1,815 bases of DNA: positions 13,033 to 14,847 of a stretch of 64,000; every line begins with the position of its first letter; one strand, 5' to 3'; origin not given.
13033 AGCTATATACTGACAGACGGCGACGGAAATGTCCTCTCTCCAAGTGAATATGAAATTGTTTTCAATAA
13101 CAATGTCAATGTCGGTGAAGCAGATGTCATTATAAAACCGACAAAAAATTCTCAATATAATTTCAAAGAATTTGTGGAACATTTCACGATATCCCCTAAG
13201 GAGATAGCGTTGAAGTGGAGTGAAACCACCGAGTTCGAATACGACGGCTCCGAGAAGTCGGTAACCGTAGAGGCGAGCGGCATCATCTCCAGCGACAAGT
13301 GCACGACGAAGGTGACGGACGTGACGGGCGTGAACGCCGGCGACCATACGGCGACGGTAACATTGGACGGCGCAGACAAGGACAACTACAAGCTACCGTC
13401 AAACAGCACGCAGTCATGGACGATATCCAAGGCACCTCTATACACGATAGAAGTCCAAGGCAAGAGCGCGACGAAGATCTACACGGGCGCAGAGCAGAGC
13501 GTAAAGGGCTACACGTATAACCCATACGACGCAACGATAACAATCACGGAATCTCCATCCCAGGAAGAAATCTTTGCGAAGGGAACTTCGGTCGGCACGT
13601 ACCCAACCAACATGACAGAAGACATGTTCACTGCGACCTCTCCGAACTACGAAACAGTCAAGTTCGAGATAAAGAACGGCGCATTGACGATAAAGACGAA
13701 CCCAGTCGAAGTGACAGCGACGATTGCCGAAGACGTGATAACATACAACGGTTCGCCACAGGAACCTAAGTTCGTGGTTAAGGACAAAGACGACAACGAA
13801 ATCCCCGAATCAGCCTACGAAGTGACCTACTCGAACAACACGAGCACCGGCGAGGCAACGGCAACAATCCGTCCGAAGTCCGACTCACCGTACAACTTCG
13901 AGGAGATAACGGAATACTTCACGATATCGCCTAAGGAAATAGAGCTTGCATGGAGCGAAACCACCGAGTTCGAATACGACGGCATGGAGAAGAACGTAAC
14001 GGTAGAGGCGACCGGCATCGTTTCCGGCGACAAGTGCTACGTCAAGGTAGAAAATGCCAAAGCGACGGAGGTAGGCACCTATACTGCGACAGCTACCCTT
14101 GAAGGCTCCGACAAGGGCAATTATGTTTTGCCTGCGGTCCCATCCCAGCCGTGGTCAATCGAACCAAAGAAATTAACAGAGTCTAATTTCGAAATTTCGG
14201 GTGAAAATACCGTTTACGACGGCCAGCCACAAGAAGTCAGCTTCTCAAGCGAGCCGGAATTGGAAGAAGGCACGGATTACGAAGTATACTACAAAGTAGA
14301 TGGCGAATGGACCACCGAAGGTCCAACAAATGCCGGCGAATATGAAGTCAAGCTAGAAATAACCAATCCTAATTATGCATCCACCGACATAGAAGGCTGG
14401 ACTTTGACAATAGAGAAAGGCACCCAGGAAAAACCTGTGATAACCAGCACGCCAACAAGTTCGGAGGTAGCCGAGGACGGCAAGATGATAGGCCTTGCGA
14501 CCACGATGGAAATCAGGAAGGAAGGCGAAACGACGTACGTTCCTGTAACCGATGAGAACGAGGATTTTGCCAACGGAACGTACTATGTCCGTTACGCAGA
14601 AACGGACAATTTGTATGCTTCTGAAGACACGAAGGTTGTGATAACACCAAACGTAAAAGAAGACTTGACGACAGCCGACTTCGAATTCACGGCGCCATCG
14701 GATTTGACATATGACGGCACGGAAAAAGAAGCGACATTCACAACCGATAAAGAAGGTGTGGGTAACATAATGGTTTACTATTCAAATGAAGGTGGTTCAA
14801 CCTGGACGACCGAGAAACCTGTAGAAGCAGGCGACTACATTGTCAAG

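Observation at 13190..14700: A ~60% GC cassette inside an otherwise ~34% GC giant adhesin ORF, starting exactly at a module junction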

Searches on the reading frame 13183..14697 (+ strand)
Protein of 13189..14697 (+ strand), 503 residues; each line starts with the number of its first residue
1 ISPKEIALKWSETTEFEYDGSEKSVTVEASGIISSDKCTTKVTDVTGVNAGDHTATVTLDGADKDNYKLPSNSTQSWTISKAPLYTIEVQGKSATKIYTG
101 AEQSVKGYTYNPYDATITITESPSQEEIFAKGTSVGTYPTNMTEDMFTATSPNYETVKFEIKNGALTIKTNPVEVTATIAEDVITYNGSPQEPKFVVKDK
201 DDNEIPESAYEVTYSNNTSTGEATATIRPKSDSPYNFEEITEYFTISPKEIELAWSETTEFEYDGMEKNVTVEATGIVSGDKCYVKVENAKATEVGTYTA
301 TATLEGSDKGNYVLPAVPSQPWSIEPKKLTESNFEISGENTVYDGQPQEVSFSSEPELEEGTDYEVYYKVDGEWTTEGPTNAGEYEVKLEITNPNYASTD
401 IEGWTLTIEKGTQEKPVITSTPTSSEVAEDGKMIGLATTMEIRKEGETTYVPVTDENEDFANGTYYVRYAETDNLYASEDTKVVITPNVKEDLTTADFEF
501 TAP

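Call 11: find_related_loci(query=window:13189-14697:+, collection=genome_contigs, flank=10000)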
Query window:13189-14697:+ (503 aa) in genome_contigs; peptide patterns used: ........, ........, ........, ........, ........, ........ (x = any residue, [..] = any of these).
215 stretches matched a pattern; 1 encode a relative of the query (tblastn E <= 1e-3); 1 distinct loci.
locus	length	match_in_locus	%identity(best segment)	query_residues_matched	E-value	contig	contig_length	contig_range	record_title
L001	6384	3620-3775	43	132-182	2e-6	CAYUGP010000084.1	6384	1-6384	MAG TPA_asm: uncultured Oscillospiraceae bacterium isolate SRP278969_co1_145 genome assembly, contig: NODE_19501_length_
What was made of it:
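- Tried and rejected: GTDB genome scan (call 11).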

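Call 12: find_homologous_proteins(query=window:13189-14697:+, max_evalue=1e-10)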
Query window:13189-14697:+ (503 aa): 20 proteins with E <= 1e-10 among 8000 candidates.
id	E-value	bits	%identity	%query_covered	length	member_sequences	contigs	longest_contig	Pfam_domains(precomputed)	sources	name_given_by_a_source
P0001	3.6e-46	176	29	80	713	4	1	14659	PF18676.7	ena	-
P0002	1.8e-37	148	40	22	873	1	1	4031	-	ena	-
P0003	7.6e-32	129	30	63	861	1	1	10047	-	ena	-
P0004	3.1e-31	127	27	69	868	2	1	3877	PF23249.2,PF18887.6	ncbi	-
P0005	1.3e-28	118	37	39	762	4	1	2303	PF18676.7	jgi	jgi:hypothetical protein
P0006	5.4e-24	103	27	76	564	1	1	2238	PF23249.2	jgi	jgi:hypothetical protein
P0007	1.4e-20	92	29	84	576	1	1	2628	PF09479.17,PF18676.7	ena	-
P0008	7.5e-20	90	28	60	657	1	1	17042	PF13306.13,PF18676.7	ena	-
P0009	2.0e-18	85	31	35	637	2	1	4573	PF18676.7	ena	-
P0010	9.1e-17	79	26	64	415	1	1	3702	-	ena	-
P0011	1.1e-15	76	28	44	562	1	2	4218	PF18887.6,PF18676.7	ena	-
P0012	2.9e-15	74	32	33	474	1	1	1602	PF18887.6,PF18676.7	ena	-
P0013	4.9e-15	74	36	33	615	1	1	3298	PF18657.7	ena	-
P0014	3.1e-14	71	30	38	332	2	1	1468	PF09479.17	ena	-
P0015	9.7e-14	69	43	15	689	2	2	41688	PF18676.7,PF18962.8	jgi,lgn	jgi:hypothetical protein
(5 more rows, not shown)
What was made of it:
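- Tried and rejected: Word-indexed protein search (call 12).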

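Call 20: find_related_loci(query=window:13189-14697:+, collection=metagenome_contigs, flank=10000)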
Query window:13189-14697:+ (503 aa) in metagenome_contigs; peptide patterns used: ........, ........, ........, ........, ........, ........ (x = any residue, [..] = any of these).
248 stretches matched a pattern, but none encodes a relative of the query by tblastn (E <= 1e-3).

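Call 30: find_encoding_contigs(protein=P0001, flank=6000, max_places=2)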
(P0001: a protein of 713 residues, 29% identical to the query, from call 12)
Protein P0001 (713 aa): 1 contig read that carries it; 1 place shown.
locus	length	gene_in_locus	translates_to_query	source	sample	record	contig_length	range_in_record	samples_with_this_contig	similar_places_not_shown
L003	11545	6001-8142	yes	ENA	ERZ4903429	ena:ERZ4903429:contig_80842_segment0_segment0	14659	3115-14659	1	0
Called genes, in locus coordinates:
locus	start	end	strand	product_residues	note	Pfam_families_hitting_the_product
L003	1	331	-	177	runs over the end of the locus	PF00106:adh_short, PF01370:Epimerase, PF02719:Polysacc_synt_2, PF08659:KR, PF16363:GDP_Man_Dehyd (weak), PF13561:adh_short_C2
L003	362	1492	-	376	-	-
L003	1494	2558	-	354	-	PF09992:NAGPA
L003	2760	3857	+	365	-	PF00990:GGDEF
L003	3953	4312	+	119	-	-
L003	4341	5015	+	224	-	-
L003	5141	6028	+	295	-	-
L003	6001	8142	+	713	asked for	PF18676:MBG_2 (weak)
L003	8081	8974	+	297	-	PF09136:Glucodextran_B (weak)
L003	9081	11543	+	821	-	?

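Call 31: find_encoding_contigs(protein=P0002, flank=6000, max_places=2)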
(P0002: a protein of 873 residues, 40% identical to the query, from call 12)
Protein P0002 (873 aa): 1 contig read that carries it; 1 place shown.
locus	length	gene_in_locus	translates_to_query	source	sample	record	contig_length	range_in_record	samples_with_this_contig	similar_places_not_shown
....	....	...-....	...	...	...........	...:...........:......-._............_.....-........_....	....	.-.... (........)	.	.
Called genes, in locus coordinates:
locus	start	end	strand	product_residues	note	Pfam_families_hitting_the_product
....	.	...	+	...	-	?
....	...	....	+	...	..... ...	-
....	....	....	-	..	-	-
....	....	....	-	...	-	?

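Call 32: find_encoding_contigs(protein=P0015, flank=6000, max_places=2)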
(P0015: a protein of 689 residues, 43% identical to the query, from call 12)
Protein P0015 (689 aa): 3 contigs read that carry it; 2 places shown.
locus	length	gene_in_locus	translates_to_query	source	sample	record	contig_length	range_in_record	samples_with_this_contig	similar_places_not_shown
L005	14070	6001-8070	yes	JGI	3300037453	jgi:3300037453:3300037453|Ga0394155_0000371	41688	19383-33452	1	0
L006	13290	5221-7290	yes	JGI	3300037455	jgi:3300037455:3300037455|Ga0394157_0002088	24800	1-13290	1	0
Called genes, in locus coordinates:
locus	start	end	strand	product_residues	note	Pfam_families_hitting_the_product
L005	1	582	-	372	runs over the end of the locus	PF00145:DNA_methylase, PF09445:Methyltransf_15 (weak)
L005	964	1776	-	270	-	PF04383:KilA-N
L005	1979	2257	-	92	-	-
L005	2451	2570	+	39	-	-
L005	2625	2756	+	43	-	-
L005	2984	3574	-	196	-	PF10543:ORF6N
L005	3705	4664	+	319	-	PF03547:Mem_trans (weak), PF13593:SBF_like, PF01758:SBF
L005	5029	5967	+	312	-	-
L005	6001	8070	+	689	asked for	PF18676:MBG_2, PF18962:Por_Secre_tail (weak)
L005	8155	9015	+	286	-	-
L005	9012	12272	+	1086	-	PF20703:nSTAND1, PF23381:Beta-prop_IFT122_1st, PF25174:Beta-prop_THOC3, PF24807:WD40_CDC20-Fz (weak), PF24814:WD40_Prp19 (weak), PF23414:Beta-prop_EML_2, PF25173:Beta-prop_WDR3_1st, PF25175:Beta-prop_WDR5 (weak), +4 more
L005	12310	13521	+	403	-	PF02518:HATPase_c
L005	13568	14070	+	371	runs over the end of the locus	-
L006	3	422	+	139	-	?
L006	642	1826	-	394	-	PF17761:DUF1016_N, PF06250:YhcG_C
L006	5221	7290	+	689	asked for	PF18676:MBG_2, PF18962:Por_Secre_tail (weak)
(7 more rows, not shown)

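Call 43: search_protein_representatives(protein=window:13183-14421:+)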
Query: 413 residues. Proteins with E-value up to 0.001 (for the whole library): 3391; up to 1e-10: 1526; up to 1e-30: 310. The best 150 are listed.
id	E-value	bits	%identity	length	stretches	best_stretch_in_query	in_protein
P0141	0.0e+00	1251.5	38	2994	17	172-339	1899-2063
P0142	1.6e-165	567.7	42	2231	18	246-317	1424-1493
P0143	7.1e-159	545.8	33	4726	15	129-348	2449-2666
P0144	7.4e-147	506.2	33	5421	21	152-329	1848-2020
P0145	4.4e-143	493.8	45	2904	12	85-176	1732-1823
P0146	4.4e-140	483.9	47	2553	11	83-178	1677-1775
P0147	1.4e-133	462.5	41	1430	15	245-331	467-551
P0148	3.9e-108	378.7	41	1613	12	1-174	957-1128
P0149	5.6e-107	374.9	37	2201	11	2-375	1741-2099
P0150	8.4e-103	361.2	34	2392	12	187-371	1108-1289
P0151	2.9e-101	356.1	39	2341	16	186-321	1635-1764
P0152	4.1e-101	355.6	47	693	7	87-171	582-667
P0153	1.0e-97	344.4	30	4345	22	1-184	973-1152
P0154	1.1e-96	341.1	29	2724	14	134-316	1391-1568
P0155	5.8e-96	338.7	27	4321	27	77-177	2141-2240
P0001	4.2e-48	181.1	40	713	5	1-117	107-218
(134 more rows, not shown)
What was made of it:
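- Tried and rejected: Exhaustive HMMER against 1.84 billion representatives (call 43).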

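Call 44: find_encoding_contigs(protein=P0141, flank=3000, max_places=2)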
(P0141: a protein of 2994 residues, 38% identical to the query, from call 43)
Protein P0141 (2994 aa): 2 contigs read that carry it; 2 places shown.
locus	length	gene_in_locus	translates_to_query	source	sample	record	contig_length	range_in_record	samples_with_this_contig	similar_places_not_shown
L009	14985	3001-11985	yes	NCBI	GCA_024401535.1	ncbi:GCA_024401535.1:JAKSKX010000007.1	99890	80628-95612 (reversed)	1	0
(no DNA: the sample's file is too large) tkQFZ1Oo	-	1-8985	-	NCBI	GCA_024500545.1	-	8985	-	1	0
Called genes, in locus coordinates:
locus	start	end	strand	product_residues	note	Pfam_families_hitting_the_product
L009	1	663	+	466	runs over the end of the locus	PF01841:Transglut_core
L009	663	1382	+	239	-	PF05175:MTS, PF01170:UPF0020, PF03602:Cons_hypoth95 (weak), PF05971:Methyltransf_10, PF06325:PrmA, PF12847:Methyltransf_18, PF13847:Methyltransf_31, PF13649:Methyltransf_25, +3 more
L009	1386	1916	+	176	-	PF00132:Hexapep (weak), PF14602:Hexapep_2 (faint), PF21711:DCTN5, PF25084:LbH_EIF2B (weak), PF00132:Hexapep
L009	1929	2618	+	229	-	-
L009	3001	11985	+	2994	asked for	PF18962:Por_Secre_tail (weak)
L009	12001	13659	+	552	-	PF02412:TSP_3 (weak), PF00691:OmpA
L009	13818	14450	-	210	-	PF07603:Lcl_C (weak)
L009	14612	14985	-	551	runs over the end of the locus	-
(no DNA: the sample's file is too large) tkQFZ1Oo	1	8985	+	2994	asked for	PF18962:Por_Secre_tail (weak)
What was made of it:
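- On T9SS cargo protein: Orthologs L009 and L005 also carry it (calls 32, 44).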

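Call 45: find_encoding_contigs(protein=P0146, flank=3000, max_places=2)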
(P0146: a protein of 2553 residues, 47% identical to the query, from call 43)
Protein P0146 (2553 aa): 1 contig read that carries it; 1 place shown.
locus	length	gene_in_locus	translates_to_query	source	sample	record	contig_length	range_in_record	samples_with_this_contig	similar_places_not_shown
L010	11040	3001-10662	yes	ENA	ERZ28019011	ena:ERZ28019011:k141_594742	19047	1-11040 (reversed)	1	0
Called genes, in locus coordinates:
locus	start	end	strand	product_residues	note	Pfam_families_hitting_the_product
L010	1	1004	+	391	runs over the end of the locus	PF00465:Fe-ADH, PF13685:Fe-ADH_2, PF25137:ADH_Fe_C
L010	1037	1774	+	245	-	PF02146:SIR2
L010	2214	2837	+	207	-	-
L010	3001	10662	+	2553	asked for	PF09479:Flg_new, PF17883:MBG (faint), PF09479:Flg_new, PF06458:MucBP (weak), PF13669:Glyoxalase_4 (faint), PF24427:Ig_GP210_16th (faint), PF17766:fn3_6 (faint)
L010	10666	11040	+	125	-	?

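Call 72: find_related_loci(query=window:13183-14421:+, collection=viral_contigs, flank=3000)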
Query window:13183-14421:+ (413 aa) in viral_contigs; peptide patterns used: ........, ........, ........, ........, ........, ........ (x = any residue, [..] = any of these).
3 stretches matched a pattern, but none encodes a relative of the query by tblastn (E <= 1e-3).

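Call 73: search_dna_similar(query=window:13183-14421:+, collection=phages, mode=protein, max_rows=8)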
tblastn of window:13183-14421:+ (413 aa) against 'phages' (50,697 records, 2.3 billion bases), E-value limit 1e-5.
No match.

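Call 74: search_dna_similar(query=window:13183-14421:+, collection=plasmids, mode=protein, max_rows=8)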
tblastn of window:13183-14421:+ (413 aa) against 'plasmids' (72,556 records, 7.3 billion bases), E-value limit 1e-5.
No match.

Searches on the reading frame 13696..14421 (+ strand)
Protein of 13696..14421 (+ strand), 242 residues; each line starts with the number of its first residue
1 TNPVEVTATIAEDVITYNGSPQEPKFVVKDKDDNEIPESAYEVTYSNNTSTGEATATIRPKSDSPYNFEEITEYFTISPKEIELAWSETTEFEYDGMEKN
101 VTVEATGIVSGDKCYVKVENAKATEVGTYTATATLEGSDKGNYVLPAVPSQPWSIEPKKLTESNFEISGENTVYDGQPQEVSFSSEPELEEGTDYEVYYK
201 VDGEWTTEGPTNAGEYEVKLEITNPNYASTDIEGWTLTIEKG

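Call 65: find_related_loci(query=A3, collection=metagenome_contigs, flank=6000)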
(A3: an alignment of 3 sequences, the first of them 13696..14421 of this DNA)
Query A3 (242 aa) in metagenome_contigs; peptide patterns used: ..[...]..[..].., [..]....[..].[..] (x = any residue, [..] = any of these).
504 stretches matched a pattern; 26 encode a relative of the query (tblastn E <= 1e-3); 26 distinct loci.
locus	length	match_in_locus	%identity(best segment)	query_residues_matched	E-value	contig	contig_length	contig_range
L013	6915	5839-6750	31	5-202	6e-12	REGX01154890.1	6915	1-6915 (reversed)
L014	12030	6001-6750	30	9-237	3e-10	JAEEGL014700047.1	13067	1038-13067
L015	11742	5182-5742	31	10-199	8e-10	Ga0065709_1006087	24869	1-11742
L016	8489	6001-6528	31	6-170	4e-9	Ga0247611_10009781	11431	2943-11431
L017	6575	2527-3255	30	15-242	3e-8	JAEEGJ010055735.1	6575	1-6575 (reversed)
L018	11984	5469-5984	44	5-99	3e-8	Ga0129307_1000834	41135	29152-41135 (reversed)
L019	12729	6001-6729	30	15-242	9e-8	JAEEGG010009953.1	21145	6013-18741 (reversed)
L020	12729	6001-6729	30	15-242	9e-8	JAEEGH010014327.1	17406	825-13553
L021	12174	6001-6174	42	8-66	1e-7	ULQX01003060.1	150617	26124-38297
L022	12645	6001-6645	27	17-226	2e-7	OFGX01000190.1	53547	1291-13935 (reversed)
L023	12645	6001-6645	27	17-226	2e-7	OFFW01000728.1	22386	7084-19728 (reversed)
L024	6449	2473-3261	30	5-221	2e-7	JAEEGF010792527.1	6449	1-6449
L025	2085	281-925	27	17-226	2e-7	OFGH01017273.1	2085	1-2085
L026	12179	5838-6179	35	130-241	3e-7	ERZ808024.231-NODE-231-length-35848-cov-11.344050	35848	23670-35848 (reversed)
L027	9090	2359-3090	24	3-220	4e-7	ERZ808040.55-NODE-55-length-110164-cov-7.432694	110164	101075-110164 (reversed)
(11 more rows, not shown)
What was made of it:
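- Tried and rejected: Two JGI metagenome scans, one with the single protein and one with an alignment (calls 20, 65).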
